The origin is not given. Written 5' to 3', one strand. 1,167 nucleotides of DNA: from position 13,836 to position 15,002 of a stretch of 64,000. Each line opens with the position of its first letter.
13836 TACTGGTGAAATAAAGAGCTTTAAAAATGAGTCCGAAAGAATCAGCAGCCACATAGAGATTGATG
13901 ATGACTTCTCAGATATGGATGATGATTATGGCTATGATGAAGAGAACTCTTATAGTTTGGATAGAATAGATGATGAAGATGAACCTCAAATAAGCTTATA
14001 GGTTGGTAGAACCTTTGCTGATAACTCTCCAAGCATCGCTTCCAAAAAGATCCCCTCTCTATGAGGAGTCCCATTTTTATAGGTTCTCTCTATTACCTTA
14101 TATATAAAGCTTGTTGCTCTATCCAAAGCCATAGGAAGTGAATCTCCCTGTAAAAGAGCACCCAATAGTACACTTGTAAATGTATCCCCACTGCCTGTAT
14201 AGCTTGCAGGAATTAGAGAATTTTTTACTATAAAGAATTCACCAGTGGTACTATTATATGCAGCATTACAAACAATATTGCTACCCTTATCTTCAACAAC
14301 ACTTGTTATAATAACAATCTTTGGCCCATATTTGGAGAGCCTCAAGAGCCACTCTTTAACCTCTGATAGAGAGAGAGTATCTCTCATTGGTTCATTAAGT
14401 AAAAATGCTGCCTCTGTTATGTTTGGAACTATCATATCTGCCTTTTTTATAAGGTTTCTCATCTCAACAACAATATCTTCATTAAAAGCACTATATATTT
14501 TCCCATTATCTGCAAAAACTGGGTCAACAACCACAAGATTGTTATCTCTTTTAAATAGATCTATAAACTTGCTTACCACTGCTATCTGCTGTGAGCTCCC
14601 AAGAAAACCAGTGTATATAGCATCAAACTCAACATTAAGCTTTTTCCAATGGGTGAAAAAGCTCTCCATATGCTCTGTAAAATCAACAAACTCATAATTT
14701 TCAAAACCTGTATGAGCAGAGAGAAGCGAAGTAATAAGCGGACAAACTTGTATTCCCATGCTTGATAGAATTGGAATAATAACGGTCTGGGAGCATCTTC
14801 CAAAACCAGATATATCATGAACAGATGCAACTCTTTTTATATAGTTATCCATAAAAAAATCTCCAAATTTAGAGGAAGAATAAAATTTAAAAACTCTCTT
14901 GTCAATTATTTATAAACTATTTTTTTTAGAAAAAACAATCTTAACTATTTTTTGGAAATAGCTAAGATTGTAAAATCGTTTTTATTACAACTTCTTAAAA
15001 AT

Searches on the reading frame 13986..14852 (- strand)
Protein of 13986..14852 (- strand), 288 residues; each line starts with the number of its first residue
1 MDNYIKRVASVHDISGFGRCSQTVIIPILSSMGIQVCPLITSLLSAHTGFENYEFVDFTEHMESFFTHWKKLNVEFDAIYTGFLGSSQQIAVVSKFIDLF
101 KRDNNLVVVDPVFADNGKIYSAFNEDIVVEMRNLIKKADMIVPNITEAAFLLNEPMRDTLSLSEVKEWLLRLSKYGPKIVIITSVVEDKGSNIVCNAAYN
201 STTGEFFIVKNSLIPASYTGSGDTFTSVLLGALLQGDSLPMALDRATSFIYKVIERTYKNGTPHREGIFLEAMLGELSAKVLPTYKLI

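Call 37: search_protein_families(library=pfam, proteins=[window:13986-14852:-], max_evalue=0.001)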
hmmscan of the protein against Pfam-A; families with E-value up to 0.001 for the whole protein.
window:13986-14852:- (288 aa): 2 families
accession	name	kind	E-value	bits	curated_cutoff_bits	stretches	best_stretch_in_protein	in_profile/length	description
PF08543.17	Phos_pyr_kin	-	8.5e-26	91.2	27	1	73-262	58-240/246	Phosphomethylpyrimidine kinase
PF00294.29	PfkB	-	3e-10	40.4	25.8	1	120-247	166-283/302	pfkB family carbohydrate kinase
